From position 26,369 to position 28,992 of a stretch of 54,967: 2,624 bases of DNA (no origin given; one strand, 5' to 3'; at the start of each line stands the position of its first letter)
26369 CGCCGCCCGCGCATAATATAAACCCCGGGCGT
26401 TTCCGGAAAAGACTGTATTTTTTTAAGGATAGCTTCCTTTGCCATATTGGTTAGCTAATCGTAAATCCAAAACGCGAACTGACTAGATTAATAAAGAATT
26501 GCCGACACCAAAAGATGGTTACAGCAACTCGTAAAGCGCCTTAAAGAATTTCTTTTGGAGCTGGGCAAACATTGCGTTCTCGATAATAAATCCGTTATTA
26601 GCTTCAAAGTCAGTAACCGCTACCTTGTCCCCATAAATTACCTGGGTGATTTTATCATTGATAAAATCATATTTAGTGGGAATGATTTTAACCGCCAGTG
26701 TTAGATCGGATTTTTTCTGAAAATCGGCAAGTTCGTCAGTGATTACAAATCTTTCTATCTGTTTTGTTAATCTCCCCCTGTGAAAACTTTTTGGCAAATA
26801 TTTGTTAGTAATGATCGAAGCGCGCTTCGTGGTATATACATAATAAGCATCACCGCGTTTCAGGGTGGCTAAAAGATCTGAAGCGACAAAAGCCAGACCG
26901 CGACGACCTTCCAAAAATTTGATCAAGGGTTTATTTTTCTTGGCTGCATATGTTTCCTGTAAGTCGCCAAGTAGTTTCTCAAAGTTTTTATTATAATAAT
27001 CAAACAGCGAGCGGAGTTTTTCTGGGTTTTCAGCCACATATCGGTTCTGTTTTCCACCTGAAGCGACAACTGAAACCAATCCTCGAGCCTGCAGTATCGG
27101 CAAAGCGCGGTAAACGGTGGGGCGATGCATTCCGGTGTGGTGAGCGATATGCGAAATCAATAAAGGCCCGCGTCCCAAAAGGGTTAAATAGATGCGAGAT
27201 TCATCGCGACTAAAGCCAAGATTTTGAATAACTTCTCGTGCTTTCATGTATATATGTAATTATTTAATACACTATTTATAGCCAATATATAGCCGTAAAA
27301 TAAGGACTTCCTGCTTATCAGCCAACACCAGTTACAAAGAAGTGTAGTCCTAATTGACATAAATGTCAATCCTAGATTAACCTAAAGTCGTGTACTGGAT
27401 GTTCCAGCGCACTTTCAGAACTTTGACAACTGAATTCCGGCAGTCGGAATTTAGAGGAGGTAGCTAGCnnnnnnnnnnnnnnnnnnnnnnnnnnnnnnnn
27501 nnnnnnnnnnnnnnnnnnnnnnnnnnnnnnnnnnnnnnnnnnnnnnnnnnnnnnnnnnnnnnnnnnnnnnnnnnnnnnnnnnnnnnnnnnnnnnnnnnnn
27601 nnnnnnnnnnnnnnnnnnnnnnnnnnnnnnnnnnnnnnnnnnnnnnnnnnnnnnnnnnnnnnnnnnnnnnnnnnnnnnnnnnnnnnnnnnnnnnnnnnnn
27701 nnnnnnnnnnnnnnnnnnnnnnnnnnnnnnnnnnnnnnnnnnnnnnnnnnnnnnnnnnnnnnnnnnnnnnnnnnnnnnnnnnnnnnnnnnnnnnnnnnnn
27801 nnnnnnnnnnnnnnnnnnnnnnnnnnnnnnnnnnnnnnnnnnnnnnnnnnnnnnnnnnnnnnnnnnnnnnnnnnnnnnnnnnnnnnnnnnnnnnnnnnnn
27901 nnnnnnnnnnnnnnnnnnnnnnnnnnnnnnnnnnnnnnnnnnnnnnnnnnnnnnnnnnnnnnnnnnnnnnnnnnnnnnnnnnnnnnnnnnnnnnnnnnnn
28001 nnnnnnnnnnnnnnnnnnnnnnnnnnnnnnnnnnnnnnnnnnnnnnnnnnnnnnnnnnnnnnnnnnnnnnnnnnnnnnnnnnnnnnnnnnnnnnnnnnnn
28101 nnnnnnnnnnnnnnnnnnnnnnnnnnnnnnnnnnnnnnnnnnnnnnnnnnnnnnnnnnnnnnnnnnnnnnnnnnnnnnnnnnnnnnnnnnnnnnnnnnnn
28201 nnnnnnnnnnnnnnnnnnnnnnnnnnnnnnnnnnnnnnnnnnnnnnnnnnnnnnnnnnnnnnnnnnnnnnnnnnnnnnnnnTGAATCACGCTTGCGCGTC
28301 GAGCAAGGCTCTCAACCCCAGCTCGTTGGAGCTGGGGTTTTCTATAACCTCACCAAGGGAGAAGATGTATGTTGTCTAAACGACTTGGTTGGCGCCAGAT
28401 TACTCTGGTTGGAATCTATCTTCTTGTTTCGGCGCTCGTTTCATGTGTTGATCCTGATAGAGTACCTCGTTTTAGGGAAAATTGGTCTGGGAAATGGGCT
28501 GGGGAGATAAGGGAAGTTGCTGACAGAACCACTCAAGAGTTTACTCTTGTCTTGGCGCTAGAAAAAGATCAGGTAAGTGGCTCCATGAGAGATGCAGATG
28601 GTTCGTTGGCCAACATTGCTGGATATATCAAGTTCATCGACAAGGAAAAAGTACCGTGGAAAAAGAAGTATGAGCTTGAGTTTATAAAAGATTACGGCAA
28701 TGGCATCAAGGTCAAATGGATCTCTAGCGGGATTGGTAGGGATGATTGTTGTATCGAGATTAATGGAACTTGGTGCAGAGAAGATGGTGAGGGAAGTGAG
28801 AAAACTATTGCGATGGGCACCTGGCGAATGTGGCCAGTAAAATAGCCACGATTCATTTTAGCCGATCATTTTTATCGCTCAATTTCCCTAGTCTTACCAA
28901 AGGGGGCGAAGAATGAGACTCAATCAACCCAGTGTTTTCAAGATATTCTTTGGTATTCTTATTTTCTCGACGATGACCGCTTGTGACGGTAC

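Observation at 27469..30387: Four-gene exported/lipoprotein cassette with a triplicated unassigned domain, inserted in the uvrC / uvrA-uvrB neighbourhood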

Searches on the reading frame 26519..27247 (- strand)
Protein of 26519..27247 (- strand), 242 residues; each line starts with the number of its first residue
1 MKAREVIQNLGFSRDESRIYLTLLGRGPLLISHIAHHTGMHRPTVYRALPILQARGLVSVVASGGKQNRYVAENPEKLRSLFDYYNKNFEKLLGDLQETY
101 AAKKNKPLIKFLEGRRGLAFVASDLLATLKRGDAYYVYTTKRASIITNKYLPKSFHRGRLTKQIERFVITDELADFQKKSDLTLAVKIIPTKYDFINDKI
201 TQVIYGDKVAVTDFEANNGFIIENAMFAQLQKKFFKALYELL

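Call 3: search_protein_families(library=pfam, proteins=[window:26519-27247:-], max_evalue=1)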
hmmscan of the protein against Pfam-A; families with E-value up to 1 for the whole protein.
window:26519-27247:- (242 aa): 15 families
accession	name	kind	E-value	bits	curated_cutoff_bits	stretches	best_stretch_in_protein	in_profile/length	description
PF01978.25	TrmB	-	2.2e-12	47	25.6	1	8-76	2-68/68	Sugar-specific transcriptional regulator TrmB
PF09339.16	HTH_IclR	-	3e-05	24.1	22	1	26-59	16-49/52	IclR helix-turn-helix domain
PF13545.12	HTH_Crp_2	-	6.4e-05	23.3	27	1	32-80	26-69/70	Crp-like helix-turn-helix domain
PF12802.13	MarR_2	-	0.00014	22.4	27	1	21-65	11-57/61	MarR family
PF25213.1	HVO_A0261_N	-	0.0024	18.2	35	1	21-60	17-56/86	HVO_A0261 N-terminal domain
PF01022.26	HTH_5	-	0.0026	18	22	1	21-59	8-46/47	Bacterial regulatory protein, arsR family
PF08221.17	HTH_9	-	0.011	16.2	23.4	1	17-59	16-58/62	RNA polymerase III subunit RPC82 helix-turn-helix domain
PF13730.12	HTH_36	-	0.02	15.1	25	1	32-58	29-55/55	Helix-turn-helix domain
PF01475.25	FUR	-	0.027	15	23.1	1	41-74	42-75/121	Ferric uptake regulator family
PF08279.18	HTH_11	-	0.04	14.2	25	1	20-65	6-51/55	HTH domain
PF00392.27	GntR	-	0.046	13.8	27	1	31-63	27-59/64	Bacterial regulatory proteins, gntR family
PF12840.13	HTH_20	-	0.06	13.8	27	1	18-61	8-51/51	Helix-turn-helix domain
PF01047.28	MarR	-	0.16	12.4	24.6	1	23-60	12-49/59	MarR family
PF13551.12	HTH_29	-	0.17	12.5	28.1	1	31-57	15-41/64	Winged helix-turn helix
PF12143.14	PPO1_KFDV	-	0.18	12.3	26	1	151-191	74-115/130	Chloroplastic Polyphenol Oxidase C-terminal domain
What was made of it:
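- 26519..27247 (-): TrmB-family winged-helix regulator (242 aa). It is transcribed divergently from P1 and lies 73 nt upstream of, and co-oriented with, uvrC. Pfam PF01978 matches at E 2.2e-12, covering the N-terminal HTH only (call 3).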

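Call 4: search_protein_families(library=ncbifam, proteins=[window:26519-27247:-], max_evalue=1)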
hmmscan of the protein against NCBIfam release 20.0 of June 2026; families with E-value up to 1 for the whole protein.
window:26519-27247:- (242 aa): 14 families
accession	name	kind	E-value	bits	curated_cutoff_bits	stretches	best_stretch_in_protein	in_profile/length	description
NF047392.1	TransRegTrmBHalo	equivalog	7.5e-08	31.7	500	1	5-103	11-104/349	HTH-type sugar sensing transcriptional regulator TrmB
NF040851.1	tran_reg_TrmB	equivalog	9.6e-07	28.3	600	1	5-99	9-98/338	HTH-type sugar-sensing transcriptional regulator TrmB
NF047390.1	TransRegTrmBL1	equivalog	1.6e-05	24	650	1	5-100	8-102/341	HTH-type sugar sensing transcriptional regulator TrmBL1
TIGR01884.1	cas_HTH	subfamily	8.5e-05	22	60.2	1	9-72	137-198/202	CRISPR-associated CARF protein Csa3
NF033788.1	HTH_metalloreg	subfamily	0.00054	19.7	55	1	19-73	16-69/77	metalloregulator ArsR/SmtB family transcription factor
NF053606.1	Sta1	subfamily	0.0018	18.3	80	1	11-63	17-69/100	Sta1 family transcriptional regulator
TIGR02337.1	HpaR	equivalog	0.0056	16.5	121.2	1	4-113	18-127/130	homoprotocatechuate degradation operon regulator HpaR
NF047500.1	choline_R_CudC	equivalog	0.029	14.2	218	1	10-147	22-161/171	choline uptake/conversion transcriptional regulator CudC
NF047906.1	CdPbTransRegCmtR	equivalog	0.043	13.7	150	1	16-79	23-84/104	Cd(II)/Pb(II)-sensing metalloregulatory transcriptional regulator CmtR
NF007339.0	PRK09834.1-1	equivalog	0.048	12.9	299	1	32-65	42-75/271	DNA-binding transcriptional regulator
NF007341.0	PRK09834.1-3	equivalog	0.048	12.8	269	1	31-63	30-62/274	DNA-binding transcriptional regulator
NF045644.1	TransRegBhcR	equivalog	0.062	12.6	350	1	28-60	40-72/267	HTH-type transcriptional regulator BhcR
NF007342.0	PRK09834.1-4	equivalog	0.068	12.1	251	1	31-63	32-64/263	DNA-binding transcriptional regulator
NF053756.1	MreA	equivalog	0.18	11.7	100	1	5-63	8-66/110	MreA family transcriptional regulator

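Call 42: find_homologous_proteins(query=window:26519-27244:-, max_evalue=0.00001)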
Query window:26519-27244:- (241 aa): 14 proteins with E <= 0.00001 among 787 candidates.
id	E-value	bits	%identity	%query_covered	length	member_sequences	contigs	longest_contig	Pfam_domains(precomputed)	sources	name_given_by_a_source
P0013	2.5e-153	526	100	100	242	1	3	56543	PF01978.26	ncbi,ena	-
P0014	2.2e-83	297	59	99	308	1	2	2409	PF01978.26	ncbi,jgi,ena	-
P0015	1.8e-82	294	58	98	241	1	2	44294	PF01978.26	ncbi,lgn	-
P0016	2.2e-81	291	57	99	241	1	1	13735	PF01978.26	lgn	-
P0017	1.0e-58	217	44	99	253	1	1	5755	PF01978.26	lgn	-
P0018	3.6e-58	215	43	98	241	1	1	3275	PF01978.26,PF01022.27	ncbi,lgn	-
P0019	2.6e-56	209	51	86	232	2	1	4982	PF01978.26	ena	-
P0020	2.1e-47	180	40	100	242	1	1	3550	PF01978.26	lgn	-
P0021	3.1e-32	130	35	99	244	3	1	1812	PF01978.26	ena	-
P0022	1.2e-13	69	27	98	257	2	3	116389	PF01978.26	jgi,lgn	jgi:sugar-specific transcriptional regulator TrmB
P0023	1.5e-11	62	27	99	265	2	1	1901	PF01978.26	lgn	-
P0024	9.2e-10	57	27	98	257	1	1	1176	PF01978.26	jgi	-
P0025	5.3e-9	54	27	99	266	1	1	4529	PF01978.26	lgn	-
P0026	8.2e-8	50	32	51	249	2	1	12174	PF01978.26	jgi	jgi:HTH-type transcriptional regulator, sugar sensing transcriptional regulator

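Call 44: find_encoding_contigs(protein=P0015, flank=8000, max_places=3)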
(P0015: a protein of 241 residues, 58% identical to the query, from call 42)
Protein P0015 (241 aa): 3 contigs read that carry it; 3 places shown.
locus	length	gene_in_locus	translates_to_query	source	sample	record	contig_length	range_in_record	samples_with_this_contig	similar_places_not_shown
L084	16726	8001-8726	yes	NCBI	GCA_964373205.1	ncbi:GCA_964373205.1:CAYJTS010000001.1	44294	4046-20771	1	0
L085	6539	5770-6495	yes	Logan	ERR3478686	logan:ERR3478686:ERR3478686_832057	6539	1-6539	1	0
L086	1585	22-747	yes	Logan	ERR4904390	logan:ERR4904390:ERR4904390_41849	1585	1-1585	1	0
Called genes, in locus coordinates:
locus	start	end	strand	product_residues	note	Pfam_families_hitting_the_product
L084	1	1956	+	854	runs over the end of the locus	PF00005:ABC_tran (faint), PF02463:SMC_N (faint), PF03193:RsgA_GTPase (faint), PF13304:AAA_21 (faint), PF13555:AAA_29 (faint), PF20703:nSTAND1 (faint), PF17760:UvrA_inter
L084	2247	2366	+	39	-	-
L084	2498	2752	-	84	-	-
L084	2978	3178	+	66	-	-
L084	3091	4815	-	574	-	-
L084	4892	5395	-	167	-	-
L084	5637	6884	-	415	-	-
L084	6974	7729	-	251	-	-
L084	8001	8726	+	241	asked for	PF01978:TrmB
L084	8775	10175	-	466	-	PF00069:Pkinase, PF17667:Pkinase_fungal (weak)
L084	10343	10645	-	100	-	-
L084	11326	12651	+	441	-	PF01541:GIY-YIG, PF27096:UvrC_M, PF02151:UVR (weak), PF08459:UvrC_RNaseH_dom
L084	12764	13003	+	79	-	-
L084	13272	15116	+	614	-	PF13522:GATase_6, PF13537:GATase_7, PF01380:SIS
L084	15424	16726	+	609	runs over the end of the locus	-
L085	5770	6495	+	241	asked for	PF01978:TrmB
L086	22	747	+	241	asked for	PF01978:TrmB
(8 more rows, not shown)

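Call 45: find_encoding_contigs(protein=P0016, flank=8000, max_places=3)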
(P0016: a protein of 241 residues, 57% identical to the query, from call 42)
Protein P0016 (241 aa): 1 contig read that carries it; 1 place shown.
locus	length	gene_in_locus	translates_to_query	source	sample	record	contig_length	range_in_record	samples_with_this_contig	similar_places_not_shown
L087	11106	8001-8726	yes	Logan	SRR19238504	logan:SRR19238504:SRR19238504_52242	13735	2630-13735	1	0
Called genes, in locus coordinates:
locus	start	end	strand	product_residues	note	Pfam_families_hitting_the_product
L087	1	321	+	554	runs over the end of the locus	PF06418:CTP_synth_N, PF00117:GATase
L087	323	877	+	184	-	PF01300:Sua5_yciO_yrdC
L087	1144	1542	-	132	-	-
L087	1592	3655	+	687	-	PF00270:DEAD (faint), PF04851:ResIII, PF17757:UvrB_inter, PF27431:UvrB_3rd, PF00271:Helicase_C, PF12344:UvrB, PF02151:UVR (weak)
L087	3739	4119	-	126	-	-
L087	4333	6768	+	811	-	PF00005:ABC_tran (faint), PF02463:SMC_N (faint), PF13304:AAA_21 (faint), PF13555:AAA_29 (faint), PF20720:nSTAND3 (faint), PF00684:DnaJ_CXXCXGXG (faint), PF17760:UvrA_inter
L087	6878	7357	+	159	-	-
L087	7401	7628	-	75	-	-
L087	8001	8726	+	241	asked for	PF01978:TrmB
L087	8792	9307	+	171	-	-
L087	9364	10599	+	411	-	PF01541:GIY-YIG, PF27096:UvrC_M, PF02151:UVR (weak), PF08459:UvrC_RNaseH_dom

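Call 46: find_encoding_contigs(protein=P0017, flank=6000, max_places=3)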
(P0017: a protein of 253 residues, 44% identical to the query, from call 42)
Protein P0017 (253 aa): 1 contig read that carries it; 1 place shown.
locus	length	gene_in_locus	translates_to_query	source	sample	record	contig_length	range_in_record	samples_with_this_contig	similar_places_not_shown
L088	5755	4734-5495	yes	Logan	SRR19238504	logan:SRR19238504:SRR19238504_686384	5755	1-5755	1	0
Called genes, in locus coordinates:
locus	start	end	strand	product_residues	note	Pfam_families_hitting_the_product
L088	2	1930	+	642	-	?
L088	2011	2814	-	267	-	PF01978:TrmB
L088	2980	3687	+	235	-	-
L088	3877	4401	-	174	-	-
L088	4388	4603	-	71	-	-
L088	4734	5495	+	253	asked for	PF01978:TrmB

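Call 55: find_encoding_contigs(protein=P0014, flank=8000, max_places=4)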
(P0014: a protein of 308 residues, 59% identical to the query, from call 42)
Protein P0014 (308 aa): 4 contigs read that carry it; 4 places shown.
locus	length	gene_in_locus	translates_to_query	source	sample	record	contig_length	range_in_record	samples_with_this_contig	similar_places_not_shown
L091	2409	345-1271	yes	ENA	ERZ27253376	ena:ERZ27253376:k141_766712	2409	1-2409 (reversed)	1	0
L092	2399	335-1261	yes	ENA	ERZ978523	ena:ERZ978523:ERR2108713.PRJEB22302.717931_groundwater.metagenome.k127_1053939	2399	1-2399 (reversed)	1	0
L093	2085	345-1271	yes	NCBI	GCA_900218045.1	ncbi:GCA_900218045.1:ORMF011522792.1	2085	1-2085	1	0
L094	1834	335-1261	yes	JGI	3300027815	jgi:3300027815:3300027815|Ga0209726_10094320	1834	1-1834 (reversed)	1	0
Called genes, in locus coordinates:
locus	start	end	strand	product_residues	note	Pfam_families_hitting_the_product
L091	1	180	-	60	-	?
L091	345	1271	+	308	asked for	PF01978:TrmB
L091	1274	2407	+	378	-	?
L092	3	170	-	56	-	?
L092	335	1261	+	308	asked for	PF01978:TrmB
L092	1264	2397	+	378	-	?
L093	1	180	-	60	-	?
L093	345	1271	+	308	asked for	PF01978:TrmB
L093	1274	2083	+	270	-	?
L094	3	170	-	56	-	?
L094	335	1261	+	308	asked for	PF01978:TrmB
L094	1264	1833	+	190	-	?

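Call 56: find_encoding_contigs(protein=P0019, flank=8000, max_places=4)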
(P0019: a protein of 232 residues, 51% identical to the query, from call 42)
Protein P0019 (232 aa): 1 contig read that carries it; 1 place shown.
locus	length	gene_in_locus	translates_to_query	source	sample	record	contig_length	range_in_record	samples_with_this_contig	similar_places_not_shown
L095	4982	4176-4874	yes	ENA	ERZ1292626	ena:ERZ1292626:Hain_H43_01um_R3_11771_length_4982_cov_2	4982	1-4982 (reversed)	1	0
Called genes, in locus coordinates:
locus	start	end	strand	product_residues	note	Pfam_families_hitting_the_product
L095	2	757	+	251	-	?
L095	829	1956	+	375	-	PF03952:Enolase_N, PF00113:Enolase_C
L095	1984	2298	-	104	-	-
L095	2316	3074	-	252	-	-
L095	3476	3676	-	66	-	-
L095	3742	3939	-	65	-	-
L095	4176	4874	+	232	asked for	PF01978:TrmB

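Call 57: find_encoding_contigs(protein=P0018, flank=8000, max_places=4)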
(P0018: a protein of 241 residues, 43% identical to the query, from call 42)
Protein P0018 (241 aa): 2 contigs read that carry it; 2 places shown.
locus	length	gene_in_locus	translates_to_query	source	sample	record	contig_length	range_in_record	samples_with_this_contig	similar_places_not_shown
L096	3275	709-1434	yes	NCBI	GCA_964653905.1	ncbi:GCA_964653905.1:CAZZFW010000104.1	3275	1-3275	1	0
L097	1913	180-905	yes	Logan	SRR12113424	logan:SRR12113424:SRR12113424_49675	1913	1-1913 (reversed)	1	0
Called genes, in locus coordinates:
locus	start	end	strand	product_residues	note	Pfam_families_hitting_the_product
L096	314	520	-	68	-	-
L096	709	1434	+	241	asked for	PF01978:TrmB, PF01022:HTH_5 (weak)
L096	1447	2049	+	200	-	-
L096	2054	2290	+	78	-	PF18898:DUF5654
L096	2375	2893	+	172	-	PF22769:DCD, PF00692:dUTPase (weak)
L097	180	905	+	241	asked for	PF01978:TrmB, PF01022:HTH_5 (weak)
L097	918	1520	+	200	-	-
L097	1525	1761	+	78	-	PF18898:DUF5654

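Call 58: find_encoding_contigs(protein=P0020, flank=8000, max_places=4)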
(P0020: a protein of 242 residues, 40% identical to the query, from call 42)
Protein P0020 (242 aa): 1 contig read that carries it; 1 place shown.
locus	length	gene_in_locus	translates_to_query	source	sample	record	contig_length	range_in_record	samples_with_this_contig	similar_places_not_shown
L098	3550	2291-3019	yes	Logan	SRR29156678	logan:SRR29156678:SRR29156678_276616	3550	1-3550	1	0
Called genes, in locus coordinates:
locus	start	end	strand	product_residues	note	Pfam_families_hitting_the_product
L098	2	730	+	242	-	?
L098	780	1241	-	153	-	-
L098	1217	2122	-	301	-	PF00459:Inositol_P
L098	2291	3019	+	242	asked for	PF01978:TrmB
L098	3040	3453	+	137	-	PF01451:LMWPc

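Call 67: search_protein_families(library=pfam, proteins=[L084:5640-6884:-, L084:6977-7729:-, L084:4895-5395:-, L084:3094-4815:-, L084:2501-2752:-, L087:8792-9304:+, L087:6878-7354:+, L084:10346-10645:-, L095:2319-3074:-, L095:1987-2298:-], max_evalue=0.1)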
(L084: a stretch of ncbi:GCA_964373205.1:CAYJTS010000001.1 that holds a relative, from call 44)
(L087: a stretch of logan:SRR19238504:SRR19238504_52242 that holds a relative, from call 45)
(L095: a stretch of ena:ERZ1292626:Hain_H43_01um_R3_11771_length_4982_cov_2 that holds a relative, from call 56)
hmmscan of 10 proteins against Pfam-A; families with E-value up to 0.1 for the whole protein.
L084:5640-6884:- (415 aa): 0 families

L084:6977-7729:- (251 aa): 2 families
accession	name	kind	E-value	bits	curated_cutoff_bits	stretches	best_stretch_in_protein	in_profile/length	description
PF01496.24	V_ATPase_I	-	0.0068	14.8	30.7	1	47-165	31-147/815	V-type ATPase 116kDa subunit family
PF24583.1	DUF7610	-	0.047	14.4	27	0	49-64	59-74/79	Domain of unknown function (DUF7610)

L084:4895-5395:- (167 aa): 7 families
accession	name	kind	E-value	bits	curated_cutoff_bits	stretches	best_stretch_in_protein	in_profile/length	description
PF20428.3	Sey1_3HB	-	0.012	15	24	1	47-166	117-232/419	Sey1 three-helix bundle domain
PF18323.6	CSN5_C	-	0.017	16.2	27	1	43-94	12-62/81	Cop9 signalosome subunit 5 C-terminal domain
PF14818.11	SOGA1-2-like_CC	-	0.035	14.4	26.6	1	139-165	17-43/54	SOGA 1/2-like, coiled-coil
PF22299.1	BRISC_FAM175B_helical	-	0.035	14.3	27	0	45-61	46-62/62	BRISC complex subunit FAM175B, helical domain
PF09537.16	DUF2383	-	0.043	14.4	30.8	0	36-73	29-66/111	Domain of unknown function (DUF2383)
PF02185.22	HR1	-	0.044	14.2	33.1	0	40-69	35-64/67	Hr1 repeat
PF04102.17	SlyX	-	0.048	14.7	30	0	43-70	29-56/67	SlyX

L084:3094-4815:- (574 aa): 1 family
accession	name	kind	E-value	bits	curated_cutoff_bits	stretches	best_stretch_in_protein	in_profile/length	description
PF10384.14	Scm3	-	0.069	13.3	24.3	0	292-313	8-29/53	Centromere protein Scm3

L084:2501-2752:- (84 aa): 0 families

L087:8792-9304:+ (171 aa): 1 family
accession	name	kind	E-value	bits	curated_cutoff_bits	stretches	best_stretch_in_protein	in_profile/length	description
PF25354.1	Ig_NUP210_16th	-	0.067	13.1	27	0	14-49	10-45/72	NUP210-like, Ig-like domain 16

L087:6878-7354:+ (159 aa): 0 families

L084:10346-10645:- (100 aa): 0 families

L095:2319-3074:- (252 aa): 1 family
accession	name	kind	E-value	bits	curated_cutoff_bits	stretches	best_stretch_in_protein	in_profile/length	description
PF20022.4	VMAP-M19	-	0.06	14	27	0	140-219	2-68/115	vWA-MoxR associated protein middle region 19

L095:1987-2298:- (104 aa): 2 families
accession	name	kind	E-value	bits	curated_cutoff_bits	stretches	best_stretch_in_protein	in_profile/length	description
PF14573.12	PP-binding_2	-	3.4e-05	24.4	32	1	51-96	42-87/96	Acyl-carrier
PF00550.31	PP-binding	-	0.00012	22.7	20.8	1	55-92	29-66/67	Phosphopantetheine attachment site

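Call 90: search_protein_families(library=padloc, proteins=[window:26519-27244:-, L084:5640-6884:-, L084:6977-7729:-, L084:3094-4815:-, L084:8778-10175:-], max_evalue=0.01)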
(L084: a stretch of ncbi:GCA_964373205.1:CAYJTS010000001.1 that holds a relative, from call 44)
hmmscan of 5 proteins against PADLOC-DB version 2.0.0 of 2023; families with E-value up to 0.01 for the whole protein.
window:26519-27244:- (241 aa): 9 families
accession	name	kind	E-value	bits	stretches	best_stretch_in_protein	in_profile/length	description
PDLC01438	Csa3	-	4e-06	25.1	1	4-93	140-222/305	"CAS-I,CAS-II,CAS-III,CAS-IV,CAS-V,CAS-VI; associated_signaling"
PDLC01268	CasR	-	1.4e-05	23.1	1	10-71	121-176/179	"CAS-I,CAS-II,CAS-III,CAS-IV,CAS-V,CAS-VI; associated_signaling"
PDLC01857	CARF3--CARF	-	5.2e-05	20.9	1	30-72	146-186/201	-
PDLC01434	CasR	-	0.00013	19.9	1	10-61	125-175/191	"CAS-I,CAS-II,CAS-III,CAS-IV,CAS-V,CAS-VI; associated_signaling"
PDLC01858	CARF3--CARF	-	0.001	17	1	16-62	146-192/204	-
PDLC01720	Csa3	-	0.0032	16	1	22-76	33-92/118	Csa3_1_CAS-I-II-III-IV-V-VI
PDLC04368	PDC-M05A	-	0.0038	15.1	1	11-73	11-74/201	-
PDLC03963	SoFic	-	0.0062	13.9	1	21-73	301-353/361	-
PDLC01044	Csa3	-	0.0093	13.9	0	18-69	141-184/194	Type I-A associated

L084:5640-6884:- (415 aa): 0 families

L084:6977-7729:- (251 aa): 0 families

L084:3094-4815:- (574 aa): 0 families

L084:8778-10175:- (466 aa): 26 families (the best 25 are shown)
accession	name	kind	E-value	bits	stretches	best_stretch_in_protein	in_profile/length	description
PDLC04042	PD-T4-6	-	4e-17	60.8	1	72-308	7-202/292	-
PDLC04053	PD-T4-6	-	4.2e-17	60.6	1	222-311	119-204/311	-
PDLC04054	PD-T4-6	-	1.5e-13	48.9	1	175-308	80-203/347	-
PDLC04138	mad6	-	1.5e-12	45.3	1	231-293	171-230/659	mads_6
PDLC04043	PD-T4-6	-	1.4e-10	38.8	1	237-310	138-209/452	-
PDLC04047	PD-T4-6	-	4e-10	37.3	1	237-310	134-204/327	-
PDLC04060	PD-T4-6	-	2.7e-09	34.5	1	237-310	131-201/486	-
PDLC04039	PD-T4-6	-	1.3e-08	32.4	1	236-294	136-190/458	-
PDLC04061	PD-T4-6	-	3.8e-08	31.3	1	179-307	91-212/510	-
PDLC04052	PD-T4-6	-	2.2e-07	28.4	1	208-311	111-209/496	-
PDLC04064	PD-T4-6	-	2.5e-07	28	1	237-315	142-217/369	-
PDLC04062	PD-T4-6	-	2.7e-07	28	1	219-308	143-228/450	-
PDLC04044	PD-T4-6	-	1.1e-06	26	1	185-310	115-231/372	-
PDLC04040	PD-T4-6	-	7.6e-06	22.9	1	232-310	120-197/547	-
PDLC04055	PD-T4-6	-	8.6e-06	22.8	1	223-285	182-239/496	-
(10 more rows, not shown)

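Call 91: search_protein_families(library=phrogs, proteins=[window:26519-27244:-], max_evalue=0.01)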
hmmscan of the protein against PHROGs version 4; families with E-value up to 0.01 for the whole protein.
window:26519-27244:- (241 aa): 2 families
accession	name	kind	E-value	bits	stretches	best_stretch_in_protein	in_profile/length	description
phrog_678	-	DNA, RNA and nucleotide metabolism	0.0022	18.6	1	31-89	89-137/346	replication initiation O-like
phrog_2440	-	transcription regulation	0.0072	17.2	0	21-62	36-80/126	transcriptional regulator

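Call 108: list_cluster_members(proteins=[L084:5640-6884:-, L084:6977-7729:-, L084:4895-5395:-, L084:3094-4815:-])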
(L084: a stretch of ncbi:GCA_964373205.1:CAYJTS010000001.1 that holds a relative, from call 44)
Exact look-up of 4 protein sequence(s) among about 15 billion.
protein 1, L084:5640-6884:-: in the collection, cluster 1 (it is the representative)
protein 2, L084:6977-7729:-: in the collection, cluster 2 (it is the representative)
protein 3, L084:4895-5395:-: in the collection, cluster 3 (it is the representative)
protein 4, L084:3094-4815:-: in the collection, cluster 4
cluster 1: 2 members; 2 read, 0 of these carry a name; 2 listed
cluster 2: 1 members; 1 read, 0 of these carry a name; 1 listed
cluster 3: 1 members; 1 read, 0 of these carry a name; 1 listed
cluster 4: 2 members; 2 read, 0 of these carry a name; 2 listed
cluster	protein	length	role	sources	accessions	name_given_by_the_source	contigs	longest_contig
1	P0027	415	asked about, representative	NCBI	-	-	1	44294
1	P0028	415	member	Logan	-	-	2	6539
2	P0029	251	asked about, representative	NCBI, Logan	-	-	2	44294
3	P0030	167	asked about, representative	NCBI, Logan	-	-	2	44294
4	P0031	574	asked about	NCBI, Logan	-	-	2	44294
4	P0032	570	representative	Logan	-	-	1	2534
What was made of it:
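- Tried and rejected: The L084 homologue is in that collection (call 108).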

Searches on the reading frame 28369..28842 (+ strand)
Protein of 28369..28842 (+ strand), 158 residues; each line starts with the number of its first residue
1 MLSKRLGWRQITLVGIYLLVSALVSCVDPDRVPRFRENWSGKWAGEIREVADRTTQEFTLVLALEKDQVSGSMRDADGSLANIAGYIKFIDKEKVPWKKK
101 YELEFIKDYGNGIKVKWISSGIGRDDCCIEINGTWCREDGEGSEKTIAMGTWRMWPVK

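Call 3: search_protein_families(library=pfam, proteins=[window:28369-28842:+], max_evalue=1)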
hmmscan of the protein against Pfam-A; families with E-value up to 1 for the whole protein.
window:28369-28842:+ (158 aa): 1 family
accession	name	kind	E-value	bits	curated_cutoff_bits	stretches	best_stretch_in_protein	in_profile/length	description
PF17251.8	Pom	-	0.025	14.4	22.4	1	28-109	150-232/285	Protochlamydia outer membrane protein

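Call 4: search_protein_families(library=ncbifam, proteins=[window:28369-28842:+], max_evalue=1)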
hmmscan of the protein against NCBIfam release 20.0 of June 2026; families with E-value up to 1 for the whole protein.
window:28369-28842:+ (158 aa): 0 families

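Call 11: search_solved_structures(query=A1, max_evalue=10)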
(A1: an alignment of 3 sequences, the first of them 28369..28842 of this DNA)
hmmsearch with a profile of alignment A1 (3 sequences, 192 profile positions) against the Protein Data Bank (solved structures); distinct sequences matched with E-value up to 10: 2.
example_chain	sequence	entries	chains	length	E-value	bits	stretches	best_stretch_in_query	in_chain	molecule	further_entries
6oya_N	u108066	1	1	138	1.1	12.3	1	132-173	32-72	Camelid antibody VHH fragment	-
8xgr_N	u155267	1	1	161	1.4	11.9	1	131-173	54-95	Camelid antibody VHH fragment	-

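Call 90: search_protein_families(library=padloc, proteins=[window:28369-28842:+], max_evalue=0.01)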
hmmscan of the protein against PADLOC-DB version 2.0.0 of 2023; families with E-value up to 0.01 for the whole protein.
window:28369-28842:+ (158 aa): 0 families

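Call 91: search_protein_families(library=phrogs, proteins=[window:28369-28842:+], max_evalue=0.01)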
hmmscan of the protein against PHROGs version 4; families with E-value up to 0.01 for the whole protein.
window:28369-28842:+ (158 aa): 0 families
